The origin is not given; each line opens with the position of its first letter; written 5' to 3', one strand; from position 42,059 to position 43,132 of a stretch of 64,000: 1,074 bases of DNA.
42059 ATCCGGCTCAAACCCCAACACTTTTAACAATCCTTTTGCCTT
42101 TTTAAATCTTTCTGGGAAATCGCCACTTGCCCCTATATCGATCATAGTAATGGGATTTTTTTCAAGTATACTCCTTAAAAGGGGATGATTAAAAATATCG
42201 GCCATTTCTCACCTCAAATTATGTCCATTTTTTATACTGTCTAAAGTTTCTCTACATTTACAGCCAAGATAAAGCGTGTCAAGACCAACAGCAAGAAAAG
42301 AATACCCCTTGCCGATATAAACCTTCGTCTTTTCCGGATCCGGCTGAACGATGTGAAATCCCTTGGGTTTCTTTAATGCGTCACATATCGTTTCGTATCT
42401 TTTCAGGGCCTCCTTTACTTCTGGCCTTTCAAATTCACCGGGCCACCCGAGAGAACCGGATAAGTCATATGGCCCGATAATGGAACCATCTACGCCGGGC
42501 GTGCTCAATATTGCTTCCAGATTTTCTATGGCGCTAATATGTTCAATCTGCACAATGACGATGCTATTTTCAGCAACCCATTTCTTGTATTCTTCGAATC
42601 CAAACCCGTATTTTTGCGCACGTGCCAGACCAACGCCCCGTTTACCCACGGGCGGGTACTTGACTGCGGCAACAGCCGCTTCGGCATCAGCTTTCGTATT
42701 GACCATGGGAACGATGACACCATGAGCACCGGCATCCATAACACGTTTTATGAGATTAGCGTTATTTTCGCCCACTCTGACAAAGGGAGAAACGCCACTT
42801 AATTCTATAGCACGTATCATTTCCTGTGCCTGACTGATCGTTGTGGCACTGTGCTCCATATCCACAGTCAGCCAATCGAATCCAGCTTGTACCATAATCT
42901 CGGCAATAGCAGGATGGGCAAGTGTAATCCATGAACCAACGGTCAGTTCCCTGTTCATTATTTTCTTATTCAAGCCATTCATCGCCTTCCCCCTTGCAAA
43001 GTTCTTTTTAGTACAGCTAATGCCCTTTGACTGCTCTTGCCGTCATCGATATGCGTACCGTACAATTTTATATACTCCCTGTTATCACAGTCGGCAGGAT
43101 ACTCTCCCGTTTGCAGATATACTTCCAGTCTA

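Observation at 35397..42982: Candidate non-canonical ulosonic-acid-like pathway built on a class II pyruvate aldolase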

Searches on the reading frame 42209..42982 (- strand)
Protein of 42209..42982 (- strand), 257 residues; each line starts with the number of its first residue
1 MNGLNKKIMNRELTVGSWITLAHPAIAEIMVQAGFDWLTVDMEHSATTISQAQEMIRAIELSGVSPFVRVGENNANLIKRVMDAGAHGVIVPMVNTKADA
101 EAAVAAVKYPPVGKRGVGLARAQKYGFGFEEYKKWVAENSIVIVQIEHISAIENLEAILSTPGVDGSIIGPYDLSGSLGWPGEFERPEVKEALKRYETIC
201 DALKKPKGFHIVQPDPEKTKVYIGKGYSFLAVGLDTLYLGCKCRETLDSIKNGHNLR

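Call 3: search_protein_families(library=pfam, proteins=[window:42209-42982:-], max_evalue=0.01)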
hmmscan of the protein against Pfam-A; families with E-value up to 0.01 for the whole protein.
window:42209-42982:- (257 aa): 1 family
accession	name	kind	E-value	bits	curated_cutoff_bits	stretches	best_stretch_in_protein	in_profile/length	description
PF03328.21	HpcH_HpaI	-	1.9e-38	132.4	25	1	16-236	3-215/221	HpcH/HpaI aldolase/citrate lyase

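Call 4: search_protein_families(library=ncbifam, proteins=[window:42209-42982:-], max_evalue=0.01)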
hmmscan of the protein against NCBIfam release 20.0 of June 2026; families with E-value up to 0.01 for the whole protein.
window:42209-42982:- (257 aa): 4 families
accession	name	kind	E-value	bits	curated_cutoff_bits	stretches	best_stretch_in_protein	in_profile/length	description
TIGR02311.1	HpaI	equivalog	4e-58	196.8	368.8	1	5-242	4-240/249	4-hydroxy-2-oxoheptanedioate aldolase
NF007849.0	PRK10558.1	equivalog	2.3e-52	177.9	393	1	2-237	8-241/256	2-dehydro-3-deoxyglucarate aldolase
TIGR03239.1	GarL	equivalog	9.9e-52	176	406.75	1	4-237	3-234/249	2-dehydro-3-deoxyglucarate aldolase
NF007521.0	PRK10128.1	equivalog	4.1e-49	167.5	441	1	2-240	7-244/267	2-keto-3-deoxy-L-rhamnonate aldolase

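Call 8: find_encoding_contigs(protein=window:42209-42982:-, flank=10000, max_places=6)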
Protein window:42209-42982:- (257 aa): 2 contigs read that carry it; 1 place shown.
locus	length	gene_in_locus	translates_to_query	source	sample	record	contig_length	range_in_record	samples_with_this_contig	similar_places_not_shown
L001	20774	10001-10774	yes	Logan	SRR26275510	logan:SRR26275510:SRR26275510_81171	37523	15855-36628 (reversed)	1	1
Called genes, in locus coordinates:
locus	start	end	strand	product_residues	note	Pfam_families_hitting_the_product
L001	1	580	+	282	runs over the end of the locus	PF03102:NeuB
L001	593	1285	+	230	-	PF02348:CTP_transf_3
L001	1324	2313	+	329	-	PF01063:Aminotran_4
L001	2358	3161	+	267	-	PF04055:Radical_SAM (weak), PF13186:SPASM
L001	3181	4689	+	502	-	PF01943:Polysacc_synt (weak)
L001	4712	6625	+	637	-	PF27878:PFTS_polysacc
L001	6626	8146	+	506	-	PF04932:Wzy_C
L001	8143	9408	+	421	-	-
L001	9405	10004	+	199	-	-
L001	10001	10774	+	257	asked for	PF03328:HpcH_HpaI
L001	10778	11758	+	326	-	PF05050:Methyltransf_21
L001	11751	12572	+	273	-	PF02348:CTP_transf_3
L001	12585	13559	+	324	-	PF13489:Methyltransf_23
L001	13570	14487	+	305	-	PF00389:2-Hacid_dh, PF02826:2-Hacid_dh_C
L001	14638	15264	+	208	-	PF04055:Radical_SAM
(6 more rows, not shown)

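Call 9: find_homologous_proteins(query=window:42209-42982:-, max_evalue=1e-10)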
Query window:42209-42982:- (257 aa): 7978 proteins with E <= 1e-10 among 8000 candidates; the best 120 are listed.
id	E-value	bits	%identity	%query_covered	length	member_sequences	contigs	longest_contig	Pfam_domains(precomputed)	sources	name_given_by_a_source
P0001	1.2e-168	577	100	100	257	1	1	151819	PF03328.21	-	-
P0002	1.9e-145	501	88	97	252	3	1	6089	PF03328.21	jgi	-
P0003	9.6e-126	436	77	98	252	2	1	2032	PF03328.21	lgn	-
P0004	1.4e-122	426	75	98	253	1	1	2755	PF03328.21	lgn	-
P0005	3.3e-120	418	75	98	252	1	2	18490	PF03328.21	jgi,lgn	jgi:2-dehydro-3-deoxyglucarate aldolase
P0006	5.5e-120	417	73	98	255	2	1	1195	PF03328.21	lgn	-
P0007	1.4e-119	416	73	96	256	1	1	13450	PF03328.21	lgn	-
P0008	4.3e-119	414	73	97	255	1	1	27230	PF03328.21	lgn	-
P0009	7.7e-119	414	74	97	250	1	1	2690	PF03328.21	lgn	-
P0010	1.2e-118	413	72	97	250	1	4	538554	PF03328.21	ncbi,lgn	-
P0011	4.3e-118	411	73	97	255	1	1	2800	PF03328.21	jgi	jgi:2-dehydro-3-deoxyglucarate aldolase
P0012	6.2e-118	411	74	97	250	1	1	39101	PF03328.21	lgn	-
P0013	9.9e-118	410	72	98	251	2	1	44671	PF03328.21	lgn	-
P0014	1.9e-117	409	72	97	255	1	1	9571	PF03328.21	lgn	-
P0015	2.4e-117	409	73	98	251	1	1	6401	PF03328.21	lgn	-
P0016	1.1e-116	407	73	98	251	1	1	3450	PF03328.21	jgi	jgi:2-dehydro-3-deoxyglucarate aldolase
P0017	1.8e-116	406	72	96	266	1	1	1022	PF03328.21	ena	-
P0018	2.0e-116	406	70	98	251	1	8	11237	PF03328.21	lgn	-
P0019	2.7e-116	405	72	98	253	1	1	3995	PF03328.21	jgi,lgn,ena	-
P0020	1.5e-115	403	72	97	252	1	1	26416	PF03328.21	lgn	-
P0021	2.7e-115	402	71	98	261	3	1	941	PF03328.21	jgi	jgi:2-keto-3-deoxy-L-rhamnonate aldolase RhmA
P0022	4.3e-115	401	69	98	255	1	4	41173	PF03328.21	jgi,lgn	-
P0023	7.8e-114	397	70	97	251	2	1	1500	PF03328.21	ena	-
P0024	9.6e-114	397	72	98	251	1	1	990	PF03328.21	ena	-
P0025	1.8e-113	396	72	95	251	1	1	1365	PF03328.21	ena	-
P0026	1.9e-113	396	70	97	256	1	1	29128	PF03328.21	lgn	-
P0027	2.4e-113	396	72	95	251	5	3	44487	PF03328.21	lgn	-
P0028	3.6e-113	395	70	98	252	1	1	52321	PF03328.21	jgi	jgi:2-dehydro-3-deoxyglucarate aldolase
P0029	4.8e-113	395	71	98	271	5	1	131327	PF03328.21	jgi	-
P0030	8.2e-113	394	69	98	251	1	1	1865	PF03328.21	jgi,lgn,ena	-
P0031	9.0e-113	394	68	98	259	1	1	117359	PF03328.21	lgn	-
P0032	2.5e-112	392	69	98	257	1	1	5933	PF03328.21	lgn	-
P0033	3.0e-112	392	71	95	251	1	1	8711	PF03328.21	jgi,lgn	-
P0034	5.2e-112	391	71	97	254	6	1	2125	PF03328.21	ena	-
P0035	5.9e-112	391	70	96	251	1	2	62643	PF03328.21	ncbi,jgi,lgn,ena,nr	ncbi:MAG: 2,4-dihydroxyhept-2-ene-1,7-dioic acid aldolase [Syntrophomonadaceae bacterium]|nr:2,4-dih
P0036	6.0e-112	391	71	95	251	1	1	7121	PF03328.21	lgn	-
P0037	7.4e-112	391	68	98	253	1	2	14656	PF03328.21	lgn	-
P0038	8.9e-112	390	70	98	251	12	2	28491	PF03328.21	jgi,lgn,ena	-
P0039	1.0e-111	390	68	96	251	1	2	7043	PF03328.21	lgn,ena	-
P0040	1.0e-111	390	66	97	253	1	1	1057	PF03328.21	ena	-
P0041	1.6e-111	390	70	97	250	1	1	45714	PF03328.21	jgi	-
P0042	1.6e-111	390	68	98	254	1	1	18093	PF03328.21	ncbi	ncbi:HpcH/HpaI aldolase/citrate lyase family protein [Candidatus Margulisiibacteriota bacterium]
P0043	2.8e-111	389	68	98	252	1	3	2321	PF03328.21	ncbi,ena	-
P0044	1.0e-110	387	71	93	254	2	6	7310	PF03328.21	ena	-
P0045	1.3e-110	387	69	98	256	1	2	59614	PF03328.21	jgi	jgi:2-dehydro-3-deoxyglucarate aldolase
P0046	1.3e-110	387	68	96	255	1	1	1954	PF03328.21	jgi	jgi:2-keto-3-deoxy-L-rhamnonate aldolase RhmA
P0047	1.9e-110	386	69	98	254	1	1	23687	PF03328.21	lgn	-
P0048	2.4e-110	386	69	97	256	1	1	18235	PF03328.21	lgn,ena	-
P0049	3.0e-110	385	67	97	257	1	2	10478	PF03328.21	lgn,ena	-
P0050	3.8e-110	385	67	98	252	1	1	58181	PF03328.21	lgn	-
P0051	3.9e-110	385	67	98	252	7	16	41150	PF03328.21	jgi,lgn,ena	-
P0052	5.2e-110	385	68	97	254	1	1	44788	PF03328.21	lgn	-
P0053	5.4e-110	385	70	97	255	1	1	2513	PF03328.21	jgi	jgi:2-dehydro-3-deoxyglucarate aldolase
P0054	1.7e-109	383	68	99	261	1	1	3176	PF03328.21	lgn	-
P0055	1.7e-109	383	68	99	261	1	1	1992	PF03328.21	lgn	-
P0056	3.4e-109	382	67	98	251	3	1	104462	PF03328.21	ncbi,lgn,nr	ncbi:MAG: aldolase/citrate lyase family protein [Candidatus Omnitrophica bacterium]|nr:aldolase/citr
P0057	3.4e-109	382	68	92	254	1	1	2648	PF03328.21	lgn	-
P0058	5.0e-109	381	68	96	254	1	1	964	PF03328.21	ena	-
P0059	8.1e-109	381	69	98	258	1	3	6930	PF03328.21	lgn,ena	-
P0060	1.0e-108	380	68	96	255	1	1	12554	PF03328.21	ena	-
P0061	1.1e-108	380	69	98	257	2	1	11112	PF03328.21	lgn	-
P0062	2.1e-108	379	68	100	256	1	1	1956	PF03328.21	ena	-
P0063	2.3e-108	379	67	100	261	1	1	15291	PF03328.21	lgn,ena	-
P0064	2.9e-108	379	69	95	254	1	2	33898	PF03328.21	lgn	-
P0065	2.9e-108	379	66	99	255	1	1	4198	PF03328.21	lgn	-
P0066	3.3e-108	379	67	98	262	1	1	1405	PF03328.21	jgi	-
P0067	3.8e-108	379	68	98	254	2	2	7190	PF03328.21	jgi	-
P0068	4.8e-108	378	69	98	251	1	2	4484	PF03328.21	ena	-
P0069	7.3e-108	378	67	98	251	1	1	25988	PF03328.21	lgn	-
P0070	7.9e-108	378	66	98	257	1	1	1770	PF03328.21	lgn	-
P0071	8.0e-108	378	66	98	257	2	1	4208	PF03328.21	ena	-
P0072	8.4e-108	377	67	97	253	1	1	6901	PF03328.21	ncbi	-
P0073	1.3e-107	377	67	96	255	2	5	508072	PF03328.21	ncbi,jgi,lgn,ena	-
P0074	1.6e-107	377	67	98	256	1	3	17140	PF03328.21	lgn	-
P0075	1.7e-107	376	69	93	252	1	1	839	PF03328.21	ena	-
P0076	1.7e-107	376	68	98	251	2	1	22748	PF03328.21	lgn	-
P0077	2.2e-107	376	67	98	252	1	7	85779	PF03328.21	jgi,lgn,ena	-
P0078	2.3e-107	376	66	97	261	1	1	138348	PF03328.21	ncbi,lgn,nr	ncbi:MAG: aldolase/citrate lyase family protein [Thermodesulfovibrionia bacterium]|nr:aldolase/citra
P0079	2.4e-107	376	69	93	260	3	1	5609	PF03328.21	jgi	-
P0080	3.8e-107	375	69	93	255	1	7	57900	PF03328.21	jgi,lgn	-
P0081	4.7e-107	375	68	97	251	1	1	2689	PF03328.21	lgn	-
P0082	6.3e-107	375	67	97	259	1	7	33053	PF03328.21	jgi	-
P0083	1.1e-106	374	68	95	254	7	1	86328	PF03328.21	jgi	-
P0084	2.3e-106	373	67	94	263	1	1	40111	PF03328.21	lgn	-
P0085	2.6e-106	373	67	97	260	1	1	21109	PF03328.21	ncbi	ncbi:MAG: aldolase/citrate lyase family protein [Pseudomonadota bacterium]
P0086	2.7e-106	373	66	98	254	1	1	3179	PF03328.21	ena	-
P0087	3.4e-106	372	68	96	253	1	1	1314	PF03328.21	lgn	-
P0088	3.5e-106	372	67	96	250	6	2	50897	PF03328.21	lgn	-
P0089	3.9e-106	372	66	98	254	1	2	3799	PF03328.21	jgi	jgi:2-dehydro-3-deoxyglucarate aldolase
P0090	4.5e-106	372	66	96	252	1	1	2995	PF03328.21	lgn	-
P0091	6.8e-106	371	68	98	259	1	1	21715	PF03328.21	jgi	jgi:2-keto-3-deoxy-L-rhamnonate aldolase RhmA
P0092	8.0e-106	371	67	92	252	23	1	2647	PF03328.21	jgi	-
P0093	8.0e-106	371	69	98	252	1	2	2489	PF03328.21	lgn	-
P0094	9.8e-106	371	68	98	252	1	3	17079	PF03328.21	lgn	-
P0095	1.3e-105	370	68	92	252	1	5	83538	PF03328.21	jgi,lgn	-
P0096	1.3e-105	370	65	98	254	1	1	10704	PF03328.21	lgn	-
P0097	1.4e-105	370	66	97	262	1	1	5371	PF03328.21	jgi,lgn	-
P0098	1.8e-105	370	67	97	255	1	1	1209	PF03328.21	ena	-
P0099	1.8e-105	370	66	97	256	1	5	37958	PF03328.21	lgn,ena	-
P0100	1.9e-105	370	64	99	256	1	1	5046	PF03328.21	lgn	-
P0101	2.1e-105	370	67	96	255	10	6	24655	PF03328.21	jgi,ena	-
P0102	2.1e-105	370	67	97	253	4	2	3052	PF03328.21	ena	-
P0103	2.4e-105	369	65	98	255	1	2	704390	PF03328.21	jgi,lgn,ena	-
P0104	2.8e-105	369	69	98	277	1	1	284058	PF03328.21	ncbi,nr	ncbi:MAG: aldolase/citrate lyase family protein [Candidatus Eremiobacteraeota bacterium]|nr:aldolase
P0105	3.2e-105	369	68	97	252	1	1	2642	PF03328.21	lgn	-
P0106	3.9e-105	369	66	97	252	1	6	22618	PF03328.21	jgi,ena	-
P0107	4.0e-105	369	66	96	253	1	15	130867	PF03328.21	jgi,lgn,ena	-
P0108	7.0e-105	368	66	96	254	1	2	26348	PF03328.21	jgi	-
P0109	8.0e-105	368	65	98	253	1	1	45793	PF03328.21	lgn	-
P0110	9.9e-105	367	67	96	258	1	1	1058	PF03328.21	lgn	-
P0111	1.0e-104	367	67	98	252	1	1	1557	PF03328.21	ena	-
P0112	1.0e-104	367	64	97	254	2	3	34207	PF03328.21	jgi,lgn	-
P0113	1.0e-104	367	66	100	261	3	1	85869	PF03328.21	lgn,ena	-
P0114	1.1e-104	367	64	97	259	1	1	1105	PF03328.21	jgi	-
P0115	1.1e-104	367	67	96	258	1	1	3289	PF03328.21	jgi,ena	-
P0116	1.3e-104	367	66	98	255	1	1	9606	PF03328.21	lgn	-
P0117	1.4e-104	367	67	98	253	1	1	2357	PF03328.21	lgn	-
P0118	1.5e-104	367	64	97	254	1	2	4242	PF03328.21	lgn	-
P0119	1.9e-104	366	67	94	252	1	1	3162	PF03328.21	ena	-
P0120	1.9e-104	366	65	98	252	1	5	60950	PF03328.21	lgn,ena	-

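Call 12: find_related_loci(query=A1, collection=genome_contigs, flank=10000)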
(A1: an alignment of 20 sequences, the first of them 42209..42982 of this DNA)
Query A1 (257 aa) in genome_contigs; peptide patterns used: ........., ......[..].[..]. (x = any residue, [..] = any of these).
600 stretches matched a pattern (row limit reached: there are more); 551 encode a relative of the query (tblastn E <= 1e-3); the best 80 are kept; 80 distinct loci.
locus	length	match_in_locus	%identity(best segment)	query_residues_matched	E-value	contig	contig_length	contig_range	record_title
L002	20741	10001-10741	70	1-247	2e-119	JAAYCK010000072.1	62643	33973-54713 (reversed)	MAG: Syntrophomonadaceae bacterium isolate AS06rmzACSIP_426 352785_AS06, whole genome shotgun sequence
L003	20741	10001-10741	67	4-250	3e-112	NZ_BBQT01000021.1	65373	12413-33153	Syntrophomonas wolfei subsp. methylbutyratica strain JCM 14075, whole genome shotgun sequence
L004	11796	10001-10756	61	1-252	4e-106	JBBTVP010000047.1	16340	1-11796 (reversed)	MAG: Patescibacteria group bacterium isolate H51-bin047_1 H51_bin047_1_000000000047, whole genome shotgun sequence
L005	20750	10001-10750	61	2-251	3e-105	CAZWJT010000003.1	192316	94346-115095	MAG TPA_asm: uncultured Planctomycetia bacterium isolate binchicken_co115_34 genome assembly, contig: NODE_93_length_192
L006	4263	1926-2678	63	1-251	3e-105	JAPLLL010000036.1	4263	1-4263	MAG: Candidatus Omnitrophota bacterium isolate LacPavin_0419_WC90_MAG_48_6 LacPavin_0419_WC90_scaffold_1152288, whole ge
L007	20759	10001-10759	61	1-253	2e-103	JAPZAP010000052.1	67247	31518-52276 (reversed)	MAG: Candidatus Methanoperedens sp. isolate SR-VP_0-2cm_41_45 SR-VP_0-2_scaffold_141_3128578, whole genome shotgun seque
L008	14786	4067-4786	64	8-247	1e-103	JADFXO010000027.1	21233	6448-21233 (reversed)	MAG: Nitrospirae bacterium isolate nDJH14bin7 nDJH14_bin7_NODE_27_length_21233_cov_2.174642, whole genome shotgun sequen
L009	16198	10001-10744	62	4-251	3e-103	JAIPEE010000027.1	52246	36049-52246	MAG: Desulfobacterales bacterium isolate Tobar13.5m-G30 Tobar13-5m-C712, whole genome shotgun sequence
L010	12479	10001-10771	58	1-257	6e-103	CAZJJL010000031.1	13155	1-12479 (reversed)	MAG TPA_asm: uncultured Planctomycetales bacterium isolate SRP278252_co1_68 genome assembly, contig: NODE_8365_length_13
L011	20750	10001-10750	61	4-253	1e-101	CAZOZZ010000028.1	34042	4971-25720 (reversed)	MAG TPA_asm: uncultured Solibacteraceae bacterium isolate SRP308112_co1_433 genome assembly, contig: NODE_1568_length_34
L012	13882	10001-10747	61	2-250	1e-101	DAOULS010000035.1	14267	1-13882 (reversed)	MAG TPA_asm: Dehalococcoidales bacterium isolate W31_49 k127_299688, whole genome shotgun sequence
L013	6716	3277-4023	62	4-252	8e-102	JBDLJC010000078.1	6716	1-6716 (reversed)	MAG: Thermodesulfobacteriota bacterium isolate MAG073 MAG073_78, whole genome shotgun sequence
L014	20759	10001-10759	60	1-253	2e-101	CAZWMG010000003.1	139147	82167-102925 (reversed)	MAG TPA_asm: uncultured Planctomycetia bacterium isolate SRP167671_co1_128 genome assembly, contig: NODE_87_length_13914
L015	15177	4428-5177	62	2-251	3e-101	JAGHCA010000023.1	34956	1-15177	MAG: Dehalococcoidia bacterium isolate AUK270 PB_MBMC_224_c_000000000046, whole genome shotgun sequence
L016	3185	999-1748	62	2-251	5e-103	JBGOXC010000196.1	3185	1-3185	MAG: Dehalococcoidia bacterium isolate OBJ_0618_130150_76 k141_637275_length_3185_cov_13.0000, whole genome shotgun sequ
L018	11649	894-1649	62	1-252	3e-100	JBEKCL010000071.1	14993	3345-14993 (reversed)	MAG: Dehalococcoidia bacterium isolate SPRUCE 159 SPRUCE_159_71, whole genome shotgun sequence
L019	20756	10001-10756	60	1-252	3e-100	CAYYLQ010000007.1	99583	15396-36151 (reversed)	MAG TPA_asm: uncultured Nitrospirales bacterium isolate SRP273308_co1_254 genome assembly, contig: NODE_217_length_99583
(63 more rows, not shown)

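Call 17: search_solved_structures(query=window:42209-42982:-, max_evalue=0.00001, show_alignments=1)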
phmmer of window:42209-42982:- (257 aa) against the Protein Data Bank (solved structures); distinct sequences matched with E-value up to 0.00001: 21.
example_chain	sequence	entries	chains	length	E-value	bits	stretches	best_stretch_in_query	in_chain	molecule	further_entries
2vws_A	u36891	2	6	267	1.9e-45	158.4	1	4-255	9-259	YFAU, 2-KETO-3-DEOXY SUGAR ALDOLASE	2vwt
7v8t_A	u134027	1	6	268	3.3e-43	151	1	2-253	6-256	2,4-dihydroxyhept-2-ene-1,7-dioic acid aldolase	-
1dxe_A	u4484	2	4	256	1.1e-42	149.3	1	9-240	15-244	2-DEHYDRO-3-DEOXY-GALACTARATE ALDOLASE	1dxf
4b5s_A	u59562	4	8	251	1.6e-38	135.7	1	14-240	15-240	4-HYDROXY-2-OXO-HEPTANE-1,7-DIOATE ALDOLASE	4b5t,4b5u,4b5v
2v5j_A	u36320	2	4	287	2.4e-38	135.1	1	14-240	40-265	2,4-DIHYDROXYHEPT-2-ENE-1,7-DIOIC ACID ALDOLASE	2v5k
4b5w_A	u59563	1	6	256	1.1e-37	132.9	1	14-240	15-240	4-HYDROXY-2-OXO-HEPTANE-1,7-DIOATE ALDOLASE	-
7et8_A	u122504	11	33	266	1.7e-37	132.3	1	7-252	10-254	4-hydroxy-2-oxoheptanedioate aldolase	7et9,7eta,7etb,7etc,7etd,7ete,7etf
4b5x_A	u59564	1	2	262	2.3e-37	131.9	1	14-240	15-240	4-HYDROXY-2-OXO-HEPTANE-1,7-DIOATE ALDOLASE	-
3qz6_A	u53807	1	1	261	8.9e-34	120.1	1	4-226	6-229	HpcH/HpaI aldolase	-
4mf4_A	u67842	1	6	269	7.2e-33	117.1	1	12-251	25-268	HpcH/HpaI aldolase/citrate lyase family protein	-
7nr1_A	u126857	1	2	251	1.5e-32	116.1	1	15-247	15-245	HpcH/HpaI aldolase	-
6r62_A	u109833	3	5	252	1.5e-32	116.1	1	15-247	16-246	HpcH/HpaI aldolase | hydroxyketoacid aldolase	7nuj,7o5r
7nnk_A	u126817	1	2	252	1.5e-32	116.1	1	15-247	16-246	HpcH/HpaI aldolase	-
7o5i_A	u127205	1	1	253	1.5e-32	116.1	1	15-247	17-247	HpcH/HpaI aldolase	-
8adq_A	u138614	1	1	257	1.6e-32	116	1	15-247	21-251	HpcH/HpaI aldolase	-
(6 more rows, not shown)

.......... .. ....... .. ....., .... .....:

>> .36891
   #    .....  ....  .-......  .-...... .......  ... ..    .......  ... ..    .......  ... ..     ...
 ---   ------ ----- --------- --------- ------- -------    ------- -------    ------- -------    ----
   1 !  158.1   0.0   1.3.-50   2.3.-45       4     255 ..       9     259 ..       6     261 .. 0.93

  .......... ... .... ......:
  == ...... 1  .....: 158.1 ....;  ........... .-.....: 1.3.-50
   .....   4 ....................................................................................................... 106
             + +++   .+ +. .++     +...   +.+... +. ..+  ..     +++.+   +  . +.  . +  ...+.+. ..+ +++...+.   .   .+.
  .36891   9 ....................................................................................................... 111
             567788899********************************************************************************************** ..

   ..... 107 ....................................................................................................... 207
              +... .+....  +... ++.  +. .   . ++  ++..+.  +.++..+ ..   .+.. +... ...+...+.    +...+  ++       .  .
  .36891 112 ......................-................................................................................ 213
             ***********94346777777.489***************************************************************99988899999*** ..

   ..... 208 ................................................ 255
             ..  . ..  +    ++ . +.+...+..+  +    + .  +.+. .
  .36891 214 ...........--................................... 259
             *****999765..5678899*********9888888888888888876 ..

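Call 20: find_encoding_contigs(protein=P0010, flank=10000, max_places=2)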
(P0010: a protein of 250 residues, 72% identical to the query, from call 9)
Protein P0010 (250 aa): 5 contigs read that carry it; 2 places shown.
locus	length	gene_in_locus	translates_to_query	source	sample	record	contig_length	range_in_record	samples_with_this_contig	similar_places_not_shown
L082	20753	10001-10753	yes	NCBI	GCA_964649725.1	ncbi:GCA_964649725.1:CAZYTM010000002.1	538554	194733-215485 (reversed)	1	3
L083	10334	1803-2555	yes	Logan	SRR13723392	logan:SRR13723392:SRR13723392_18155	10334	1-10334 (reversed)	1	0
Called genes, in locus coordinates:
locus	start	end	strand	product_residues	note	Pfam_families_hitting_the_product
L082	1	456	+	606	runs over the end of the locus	PF13522:GATase_6, PF13537:GATase_7, PF00733:Asn_synthase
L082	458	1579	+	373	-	-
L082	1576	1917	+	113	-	-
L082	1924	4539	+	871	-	PF00501:AMP-binding, PF00550:PP-binding (weak)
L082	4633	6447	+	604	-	PF13522:GATase_6, PF13537:GATase_7, PF00733:Asn_synthase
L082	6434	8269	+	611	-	-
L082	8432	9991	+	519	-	PF01943:Polysacc_synt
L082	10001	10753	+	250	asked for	PF03328:HpcH_HpaI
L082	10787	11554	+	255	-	PF02348:CTP_transf_3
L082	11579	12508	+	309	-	PF08003:Methyltransf_9 (weak), PF13489:Methyltransf_23, PF13649:Methyltransf_25, PF13847:Methyltransf_31 (faint), PF08241:Methyltransf_11, PF08242:Methyltransf_12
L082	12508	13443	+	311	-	PF01073:3Beta_HSD, PF01370:Epimerase, PF02719:Polysacc_synt_2 (weak), PF04321:RmlD_sub_bind, PF07993:NAD_binding_4 (faint), PF16363:GDP_Man_Dehyd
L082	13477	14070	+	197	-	PF14602:Hexapep_2 (faint), PF00132:Hexapep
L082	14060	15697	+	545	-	PF00501:AMP-binding, PF13193:AMP-binding_C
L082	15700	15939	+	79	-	-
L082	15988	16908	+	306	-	PF00389:2-Hacid_dh, PF02826:2-Hacid_dh_C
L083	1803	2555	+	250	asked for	PF03328:HpcH_HpaI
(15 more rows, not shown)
